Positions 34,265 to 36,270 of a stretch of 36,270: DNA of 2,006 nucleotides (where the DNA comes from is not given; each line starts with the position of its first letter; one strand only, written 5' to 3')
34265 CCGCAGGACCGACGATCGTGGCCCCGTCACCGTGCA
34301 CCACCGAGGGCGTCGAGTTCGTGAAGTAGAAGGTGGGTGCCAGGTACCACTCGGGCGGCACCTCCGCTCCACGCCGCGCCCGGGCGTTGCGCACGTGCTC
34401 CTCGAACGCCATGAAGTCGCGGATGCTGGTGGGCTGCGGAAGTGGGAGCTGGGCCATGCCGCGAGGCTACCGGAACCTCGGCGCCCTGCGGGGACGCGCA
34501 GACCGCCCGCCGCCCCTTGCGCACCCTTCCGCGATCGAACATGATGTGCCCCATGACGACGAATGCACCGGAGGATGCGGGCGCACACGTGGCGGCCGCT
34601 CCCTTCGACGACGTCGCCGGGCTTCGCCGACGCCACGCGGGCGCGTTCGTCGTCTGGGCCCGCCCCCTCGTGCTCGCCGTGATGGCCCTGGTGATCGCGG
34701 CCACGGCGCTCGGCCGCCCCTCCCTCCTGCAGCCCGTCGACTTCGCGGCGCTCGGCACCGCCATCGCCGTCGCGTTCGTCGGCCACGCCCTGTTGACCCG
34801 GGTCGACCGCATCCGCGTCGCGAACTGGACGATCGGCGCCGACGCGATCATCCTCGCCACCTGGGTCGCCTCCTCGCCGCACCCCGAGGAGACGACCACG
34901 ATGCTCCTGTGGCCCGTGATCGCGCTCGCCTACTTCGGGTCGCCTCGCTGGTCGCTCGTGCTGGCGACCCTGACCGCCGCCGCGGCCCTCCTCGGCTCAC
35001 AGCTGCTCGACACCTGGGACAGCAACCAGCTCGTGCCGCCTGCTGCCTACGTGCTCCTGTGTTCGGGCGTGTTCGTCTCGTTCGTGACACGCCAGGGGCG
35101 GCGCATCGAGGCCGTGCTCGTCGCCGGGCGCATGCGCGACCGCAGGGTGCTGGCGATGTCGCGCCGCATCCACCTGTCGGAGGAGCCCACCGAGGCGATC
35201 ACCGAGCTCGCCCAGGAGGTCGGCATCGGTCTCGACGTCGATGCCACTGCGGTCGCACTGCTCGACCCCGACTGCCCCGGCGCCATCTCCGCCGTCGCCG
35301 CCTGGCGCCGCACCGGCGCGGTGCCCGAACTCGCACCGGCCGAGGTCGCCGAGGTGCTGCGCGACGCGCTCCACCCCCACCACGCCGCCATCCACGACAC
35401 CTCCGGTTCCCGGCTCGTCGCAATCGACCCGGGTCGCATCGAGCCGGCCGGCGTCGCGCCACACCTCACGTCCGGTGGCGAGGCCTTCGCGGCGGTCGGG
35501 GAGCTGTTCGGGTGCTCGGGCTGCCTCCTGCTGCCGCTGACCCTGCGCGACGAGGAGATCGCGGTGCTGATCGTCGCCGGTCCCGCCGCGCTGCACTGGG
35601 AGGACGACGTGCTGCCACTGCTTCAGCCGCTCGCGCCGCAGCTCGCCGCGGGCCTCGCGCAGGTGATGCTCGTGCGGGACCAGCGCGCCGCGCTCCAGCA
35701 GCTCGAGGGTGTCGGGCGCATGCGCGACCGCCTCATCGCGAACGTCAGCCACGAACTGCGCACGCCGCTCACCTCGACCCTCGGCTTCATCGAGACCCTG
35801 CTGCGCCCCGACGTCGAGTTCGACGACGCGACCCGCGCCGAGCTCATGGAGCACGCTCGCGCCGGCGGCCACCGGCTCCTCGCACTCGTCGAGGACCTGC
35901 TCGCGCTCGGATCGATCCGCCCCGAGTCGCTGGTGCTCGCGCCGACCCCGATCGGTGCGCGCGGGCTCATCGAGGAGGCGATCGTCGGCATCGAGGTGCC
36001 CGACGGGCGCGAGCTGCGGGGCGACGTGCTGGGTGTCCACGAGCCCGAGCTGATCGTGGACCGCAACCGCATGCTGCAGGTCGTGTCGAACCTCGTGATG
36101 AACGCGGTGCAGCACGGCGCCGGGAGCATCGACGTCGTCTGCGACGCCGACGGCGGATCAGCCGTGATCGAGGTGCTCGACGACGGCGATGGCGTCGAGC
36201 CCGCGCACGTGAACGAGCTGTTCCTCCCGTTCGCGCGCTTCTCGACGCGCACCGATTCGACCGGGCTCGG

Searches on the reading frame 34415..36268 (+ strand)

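Call 16: search_protein_families(library=pfam, proteins=[window:34415-36268:+], max_evalue=0.001)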
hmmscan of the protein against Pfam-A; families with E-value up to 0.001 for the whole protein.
window:34415-36268:+ (618 aa): 3 families
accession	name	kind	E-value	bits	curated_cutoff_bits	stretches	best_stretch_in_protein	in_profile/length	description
PF00512.31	HisKA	-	2.3e-14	53.6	26.9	1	437-502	2-64/66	His Kinase A (phospho-acceptor) domain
PF02518.31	HATPase_c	-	9.1e-11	42.6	26.4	1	549-616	2-73/111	Histidine kinase-, DNA gyrase B-, and HSP90-like ATPase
PF13589.12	HATPase_c_3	-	0.00017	22.1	25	1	555-610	5-60/137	Histidine kinase-, DNA gyrase B-, and HSP90-like ATPase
